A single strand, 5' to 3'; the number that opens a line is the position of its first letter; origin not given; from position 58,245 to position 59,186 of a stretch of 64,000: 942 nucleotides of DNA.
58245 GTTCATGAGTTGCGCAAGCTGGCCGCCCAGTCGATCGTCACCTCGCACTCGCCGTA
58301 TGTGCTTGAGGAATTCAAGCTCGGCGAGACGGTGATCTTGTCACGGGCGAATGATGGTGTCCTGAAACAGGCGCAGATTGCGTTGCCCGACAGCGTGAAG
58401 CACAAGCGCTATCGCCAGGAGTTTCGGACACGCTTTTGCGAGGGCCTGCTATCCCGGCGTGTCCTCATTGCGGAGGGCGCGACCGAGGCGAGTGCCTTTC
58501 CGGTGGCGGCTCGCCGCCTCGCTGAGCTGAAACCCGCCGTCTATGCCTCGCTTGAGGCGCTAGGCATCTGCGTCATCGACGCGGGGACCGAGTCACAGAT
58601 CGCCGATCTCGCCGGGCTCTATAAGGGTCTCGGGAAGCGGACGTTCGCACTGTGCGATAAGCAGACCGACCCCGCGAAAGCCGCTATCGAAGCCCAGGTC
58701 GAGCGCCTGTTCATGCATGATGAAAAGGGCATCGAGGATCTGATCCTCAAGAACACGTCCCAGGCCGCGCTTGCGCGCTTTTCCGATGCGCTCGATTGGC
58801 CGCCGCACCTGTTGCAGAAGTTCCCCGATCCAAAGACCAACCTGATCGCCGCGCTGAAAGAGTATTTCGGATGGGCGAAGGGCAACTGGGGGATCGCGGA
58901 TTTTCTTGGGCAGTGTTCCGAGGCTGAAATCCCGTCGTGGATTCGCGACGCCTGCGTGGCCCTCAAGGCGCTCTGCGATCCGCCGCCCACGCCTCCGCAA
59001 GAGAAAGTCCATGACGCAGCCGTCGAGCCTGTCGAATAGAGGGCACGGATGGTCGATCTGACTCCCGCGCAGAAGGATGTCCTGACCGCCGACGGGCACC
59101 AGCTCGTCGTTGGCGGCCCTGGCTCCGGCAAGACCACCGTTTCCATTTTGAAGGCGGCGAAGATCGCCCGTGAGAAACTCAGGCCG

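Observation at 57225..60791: OLD-family ATPase/TOPRIM gene + SF1 helicase pair (Gabija-like) with an atypical helicase decapitated by an IS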

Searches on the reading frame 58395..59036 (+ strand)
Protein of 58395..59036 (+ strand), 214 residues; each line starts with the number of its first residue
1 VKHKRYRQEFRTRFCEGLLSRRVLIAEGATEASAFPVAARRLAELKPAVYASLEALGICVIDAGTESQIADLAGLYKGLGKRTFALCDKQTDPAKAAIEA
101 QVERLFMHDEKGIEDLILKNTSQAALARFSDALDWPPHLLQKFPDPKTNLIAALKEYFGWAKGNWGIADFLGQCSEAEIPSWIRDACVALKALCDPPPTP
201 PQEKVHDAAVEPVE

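Call 45: search_solved_structures(query=window:58395-59036:+, max_evalue=10, show_alignments=5)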
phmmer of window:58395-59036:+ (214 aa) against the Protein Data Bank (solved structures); distinct sequences matched with E-value up to 10: 6.
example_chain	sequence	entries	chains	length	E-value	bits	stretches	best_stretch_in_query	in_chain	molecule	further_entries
9hig_s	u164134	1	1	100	0.14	15.5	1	91-137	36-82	Large ribosomal subunit protein uL23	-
1o3u_A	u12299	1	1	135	0.91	12.8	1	154-200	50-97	conserved hypothetical protein TM0613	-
2enx_A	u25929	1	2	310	1.3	12.3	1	13-86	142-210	Manganese-dependent inorganic pyrophosphatase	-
5wwn_A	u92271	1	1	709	1.5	12.2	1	75-153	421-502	Ribosome biogenesis protein TSR1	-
5iw7_A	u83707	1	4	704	1.5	12.1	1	75-153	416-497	Ribosome biogenesis protein TSR1,Ribosome biogenesis protein TSR1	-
6eml_t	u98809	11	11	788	1.7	12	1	75-153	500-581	Ribosome biogenesis protein TSR1 | TSR1 isoform 1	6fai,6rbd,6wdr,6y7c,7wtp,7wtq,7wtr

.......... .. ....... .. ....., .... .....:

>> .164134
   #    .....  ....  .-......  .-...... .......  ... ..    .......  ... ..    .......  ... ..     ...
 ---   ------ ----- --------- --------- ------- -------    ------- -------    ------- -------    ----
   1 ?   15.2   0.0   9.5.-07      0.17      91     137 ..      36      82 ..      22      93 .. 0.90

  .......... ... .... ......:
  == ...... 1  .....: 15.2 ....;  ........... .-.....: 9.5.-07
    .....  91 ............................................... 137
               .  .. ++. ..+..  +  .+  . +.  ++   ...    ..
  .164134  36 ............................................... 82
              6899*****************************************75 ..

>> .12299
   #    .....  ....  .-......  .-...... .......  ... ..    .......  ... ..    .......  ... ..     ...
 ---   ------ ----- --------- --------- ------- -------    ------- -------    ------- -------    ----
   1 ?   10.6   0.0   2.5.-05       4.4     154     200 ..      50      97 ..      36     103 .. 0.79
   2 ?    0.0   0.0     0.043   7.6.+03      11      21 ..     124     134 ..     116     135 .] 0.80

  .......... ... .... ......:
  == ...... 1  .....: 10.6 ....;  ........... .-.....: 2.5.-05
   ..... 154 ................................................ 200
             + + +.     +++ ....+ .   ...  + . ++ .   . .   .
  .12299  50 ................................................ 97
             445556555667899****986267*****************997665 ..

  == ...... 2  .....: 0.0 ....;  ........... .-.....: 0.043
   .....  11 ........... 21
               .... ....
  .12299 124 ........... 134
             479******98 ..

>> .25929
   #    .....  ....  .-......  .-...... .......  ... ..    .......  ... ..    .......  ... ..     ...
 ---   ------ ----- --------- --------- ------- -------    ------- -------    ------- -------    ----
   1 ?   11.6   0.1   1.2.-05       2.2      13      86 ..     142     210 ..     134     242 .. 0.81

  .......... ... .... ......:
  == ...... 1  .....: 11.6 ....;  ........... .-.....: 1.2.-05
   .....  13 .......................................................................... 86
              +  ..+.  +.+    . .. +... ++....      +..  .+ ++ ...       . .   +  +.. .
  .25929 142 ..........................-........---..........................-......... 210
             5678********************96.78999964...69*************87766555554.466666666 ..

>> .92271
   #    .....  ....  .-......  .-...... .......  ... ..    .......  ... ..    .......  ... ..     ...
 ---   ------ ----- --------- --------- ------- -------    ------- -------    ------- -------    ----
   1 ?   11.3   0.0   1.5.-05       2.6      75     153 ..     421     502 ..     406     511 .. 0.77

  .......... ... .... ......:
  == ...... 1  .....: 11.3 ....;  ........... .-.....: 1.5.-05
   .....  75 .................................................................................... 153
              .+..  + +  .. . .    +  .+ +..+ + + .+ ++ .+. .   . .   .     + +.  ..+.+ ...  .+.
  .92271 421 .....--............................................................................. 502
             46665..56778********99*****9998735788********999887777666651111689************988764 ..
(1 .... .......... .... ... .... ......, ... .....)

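Call 86: search_solved_structures(query=A8, max_evalue=0.01, show_alignments=4)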
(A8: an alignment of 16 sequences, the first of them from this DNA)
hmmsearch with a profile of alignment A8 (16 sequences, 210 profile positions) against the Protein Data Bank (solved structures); distinct sequences matched with E-value up to 0.01: 2.
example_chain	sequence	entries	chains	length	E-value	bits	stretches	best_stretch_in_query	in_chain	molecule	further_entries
6njv_A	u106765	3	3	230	1.3e-05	28.3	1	14-86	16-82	Xcc_CTR_I | Xcc_ctr_pt | Xcc_ctr_Hg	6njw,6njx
8fje_A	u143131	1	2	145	0.0094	19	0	91-161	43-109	E8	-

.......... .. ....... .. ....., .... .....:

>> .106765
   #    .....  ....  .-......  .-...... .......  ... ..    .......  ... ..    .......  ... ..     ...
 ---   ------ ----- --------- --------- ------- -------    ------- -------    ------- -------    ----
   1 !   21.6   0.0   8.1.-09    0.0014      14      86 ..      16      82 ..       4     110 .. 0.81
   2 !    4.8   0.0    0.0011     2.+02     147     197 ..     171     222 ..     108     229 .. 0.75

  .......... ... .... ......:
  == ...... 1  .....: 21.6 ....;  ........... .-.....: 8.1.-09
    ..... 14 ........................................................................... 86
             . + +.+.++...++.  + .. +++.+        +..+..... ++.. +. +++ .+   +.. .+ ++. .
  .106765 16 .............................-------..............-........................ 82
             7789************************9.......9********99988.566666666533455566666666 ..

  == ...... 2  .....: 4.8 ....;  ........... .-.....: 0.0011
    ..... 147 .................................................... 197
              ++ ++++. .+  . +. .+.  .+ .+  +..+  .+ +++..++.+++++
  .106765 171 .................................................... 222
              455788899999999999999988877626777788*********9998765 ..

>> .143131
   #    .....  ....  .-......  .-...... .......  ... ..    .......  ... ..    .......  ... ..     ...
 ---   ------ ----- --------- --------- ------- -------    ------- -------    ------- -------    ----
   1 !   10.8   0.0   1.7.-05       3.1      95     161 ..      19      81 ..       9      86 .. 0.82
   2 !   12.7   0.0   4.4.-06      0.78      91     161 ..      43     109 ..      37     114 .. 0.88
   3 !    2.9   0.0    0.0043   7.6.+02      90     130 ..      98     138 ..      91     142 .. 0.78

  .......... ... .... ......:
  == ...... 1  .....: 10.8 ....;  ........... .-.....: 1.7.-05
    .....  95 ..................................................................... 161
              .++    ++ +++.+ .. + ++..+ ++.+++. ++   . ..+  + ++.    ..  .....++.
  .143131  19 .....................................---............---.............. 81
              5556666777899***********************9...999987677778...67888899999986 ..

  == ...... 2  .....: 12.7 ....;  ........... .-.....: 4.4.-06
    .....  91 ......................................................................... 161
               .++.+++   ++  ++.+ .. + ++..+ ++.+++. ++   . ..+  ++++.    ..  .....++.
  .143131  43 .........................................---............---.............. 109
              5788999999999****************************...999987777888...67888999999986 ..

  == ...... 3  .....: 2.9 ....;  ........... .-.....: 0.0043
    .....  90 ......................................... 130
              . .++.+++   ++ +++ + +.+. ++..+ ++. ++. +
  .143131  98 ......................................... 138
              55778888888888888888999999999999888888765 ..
